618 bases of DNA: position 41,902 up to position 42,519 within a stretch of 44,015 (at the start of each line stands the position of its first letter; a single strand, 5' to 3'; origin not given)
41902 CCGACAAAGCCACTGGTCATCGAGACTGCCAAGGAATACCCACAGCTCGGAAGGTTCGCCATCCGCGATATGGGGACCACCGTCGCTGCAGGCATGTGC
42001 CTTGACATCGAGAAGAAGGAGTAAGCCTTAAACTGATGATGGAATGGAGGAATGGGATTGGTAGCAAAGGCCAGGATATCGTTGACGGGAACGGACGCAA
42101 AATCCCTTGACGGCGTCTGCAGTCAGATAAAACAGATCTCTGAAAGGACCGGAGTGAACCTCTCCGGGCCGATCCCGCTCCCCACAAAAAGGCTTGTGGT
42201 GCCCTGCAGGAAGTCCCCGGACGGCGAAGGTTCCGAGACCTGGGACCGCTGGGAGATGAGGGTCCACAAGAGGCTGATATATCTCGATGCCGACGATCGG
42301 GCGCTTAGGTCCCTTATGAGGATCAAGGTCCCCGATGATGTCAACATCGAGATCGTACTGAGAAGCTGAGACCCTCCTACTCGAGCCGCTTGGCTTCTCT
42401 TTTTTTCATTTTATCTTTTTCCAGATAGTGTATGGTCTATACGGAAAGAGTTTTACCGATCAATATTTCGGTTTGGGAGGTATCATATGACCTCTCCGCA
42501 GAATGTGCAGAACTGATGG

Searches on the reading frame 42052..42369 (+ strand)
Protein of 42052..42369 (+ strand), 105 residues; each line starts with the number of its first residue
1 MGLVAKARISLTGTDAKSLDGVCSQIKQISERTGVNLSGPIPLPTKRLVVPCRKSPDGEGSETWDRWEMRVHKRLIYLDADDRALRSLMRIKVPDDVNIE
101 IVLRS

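Call 12: find_encoding_contigs(protein=window:42052-42369:+, flank=6000, max_places=10)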
Protein window:42052-42369:+ (105 aa): 21 contigs read that carry it; 10 places shown.
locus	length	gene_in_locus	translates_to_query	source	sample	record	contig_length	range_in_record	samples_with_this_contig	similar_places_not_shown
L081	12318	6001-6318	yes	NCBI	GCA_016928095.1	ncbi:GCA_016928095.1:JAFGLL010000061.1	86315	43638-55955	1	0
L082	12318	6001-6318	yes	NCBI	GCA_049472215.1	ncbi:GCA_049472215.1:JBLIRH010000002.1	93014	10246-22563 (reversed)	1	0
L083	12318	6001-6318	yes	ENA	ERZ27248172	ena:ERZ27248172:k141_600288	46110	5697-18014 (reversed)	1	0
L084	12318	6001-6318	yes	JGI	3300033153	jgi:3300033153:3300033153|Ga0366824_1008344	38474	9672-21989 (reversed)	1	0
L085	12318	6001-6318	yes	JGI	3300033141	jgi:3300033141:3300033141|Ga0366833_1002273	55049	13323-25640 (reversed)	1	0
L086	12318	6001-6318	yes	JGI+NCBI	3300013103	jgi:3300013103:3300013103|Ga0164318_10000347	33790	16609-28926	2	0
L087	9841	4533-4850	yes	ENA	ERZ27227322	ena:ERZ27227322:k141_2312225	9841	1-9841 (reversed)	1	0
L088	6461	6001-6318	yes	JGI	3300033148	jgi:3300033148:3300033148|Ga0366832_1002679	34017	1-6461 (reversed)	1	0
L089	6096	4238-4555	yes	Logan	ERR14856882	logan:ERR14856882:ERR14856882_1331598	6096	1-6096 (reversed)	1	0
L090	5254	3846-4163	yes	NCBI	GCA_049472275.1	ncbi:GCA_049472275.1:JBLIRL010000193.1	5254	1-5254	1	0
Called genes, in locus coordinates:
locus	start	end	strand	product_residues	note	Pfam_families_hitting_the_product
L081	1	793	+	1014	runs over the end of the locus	PF07705:CARDB (faint)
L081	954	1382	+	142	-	PF00164:Ribosom_S12_S23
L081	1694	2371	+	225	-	PF00177:Ribosomal_S7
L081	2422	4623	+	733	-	PF00009:GTP_EFTU, PF22042:EF-G_D2, PF03144:GTP_EFTU_D2, PF14492:EFG_III, PF03764:EFG_IV, PF00679:EFG_C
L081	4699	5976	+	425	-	PF00009:GTP_EFTU, PF03144:GTP_EFTU_D2, PF03143:GTP_EFTU_D3, PF22594:GTP-eEF1A_C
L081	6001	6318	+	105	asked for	PF00338:Ribosomal_S10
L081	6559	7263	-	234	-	PF13240:Zn_Ribbon_1 (faint)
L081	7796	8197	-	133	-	PF13453:Zn_ribbon_TFIIB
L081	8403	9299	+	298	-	PF01545:Cation_efflux, PF16916:ZT_dimer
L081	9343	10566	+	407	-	-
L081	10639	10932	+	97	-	-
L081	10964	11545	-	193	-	PF01553:Acyltransferase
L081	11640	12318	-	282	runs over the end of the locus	PF13507:GATase_5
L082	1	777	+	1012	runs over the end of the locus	PF07705:CARDB (weak)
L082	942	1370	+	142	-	PF00164:Ribosom_S12_S23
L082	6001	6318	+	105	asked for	PF00338:Ribosomal_S10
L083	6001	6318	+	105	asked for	PF00338:Ribosomal_S10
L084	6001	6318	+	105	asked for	PF00338:Ribosomal_S10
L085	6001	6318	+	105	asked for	PF00338:Ribosomal_S10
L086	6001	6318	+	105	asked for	PF00338:Ribosomal_S10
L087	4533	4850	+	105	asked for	PF00338:Ribosomal_S10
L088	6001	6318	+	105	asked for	PF00338:Ribosomal_S10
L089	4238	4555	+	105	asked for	PF00338:Ribosomal_S10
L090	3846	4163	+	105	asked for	PF00338:Ribosomal_S10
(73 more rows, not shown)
